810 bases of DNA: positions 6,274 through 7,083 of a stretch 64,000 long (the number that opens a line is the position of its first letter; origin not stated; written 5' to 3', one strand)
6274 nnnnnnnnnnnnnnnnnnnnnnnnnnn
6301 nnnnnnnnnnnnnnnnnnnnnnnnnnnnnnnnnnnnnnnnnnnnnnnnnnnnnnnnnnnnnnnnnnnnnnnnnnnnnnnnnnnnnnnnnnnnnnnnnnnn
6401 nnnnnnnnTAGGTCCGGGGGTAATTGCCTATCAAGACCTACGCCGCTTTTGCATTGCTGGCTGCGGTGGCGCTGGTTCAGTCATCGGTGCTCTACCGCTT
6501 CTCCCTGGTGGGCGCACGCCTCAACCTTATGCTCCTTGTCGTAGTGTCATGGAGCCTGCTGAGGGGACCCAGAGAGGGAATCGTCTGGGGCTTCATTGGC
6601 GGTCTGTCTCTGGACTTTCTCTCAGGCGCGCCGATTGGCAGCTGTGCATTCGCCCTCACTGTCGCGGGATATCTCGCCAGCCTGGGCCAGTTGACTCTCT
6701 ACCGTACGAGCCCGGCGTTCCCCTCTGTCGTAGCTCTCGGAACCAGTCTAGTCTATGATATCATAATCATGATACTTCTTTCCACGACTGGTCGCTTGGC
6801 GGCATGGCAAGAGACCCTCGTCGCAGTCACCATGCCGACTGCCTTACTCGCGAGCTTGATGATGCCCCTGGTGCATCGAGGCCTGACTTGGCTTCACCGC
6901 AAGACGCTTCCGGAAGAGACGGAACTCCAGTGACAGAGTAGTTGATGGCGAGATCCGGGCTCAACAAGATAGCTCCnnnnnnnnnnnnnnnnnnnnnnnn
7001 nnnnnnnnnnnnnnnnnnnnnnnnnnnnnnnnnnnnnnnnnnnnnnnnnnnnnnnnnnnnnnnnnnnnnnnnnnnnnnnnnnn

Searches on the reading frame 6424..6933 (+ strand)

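Call 18: search_protein_families(library=pfam, proteins=[window:6424-6933:+], max_evalue=0.001)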
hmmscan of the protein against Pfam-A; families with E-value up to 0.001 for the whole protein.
window:6424-6933:+ (169 aa): 3 families
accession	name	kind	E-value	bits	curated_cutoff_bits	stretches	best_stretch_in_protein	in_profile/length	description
PF04093.17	MreD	-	6.6e-11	43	24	1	9-124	10-125/158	rod shape-determining protein MreD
PF07155.17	ECF-ribofla_trS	-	0.00017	22.1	26.7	1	3-127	4-129/172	ECF-type riboflavin transporter, S component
PF07694.17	5TM-5TMR_LYT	-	0.0007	19.7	24.6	1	22-149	33-161/169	5TMR of 5TMR-LYT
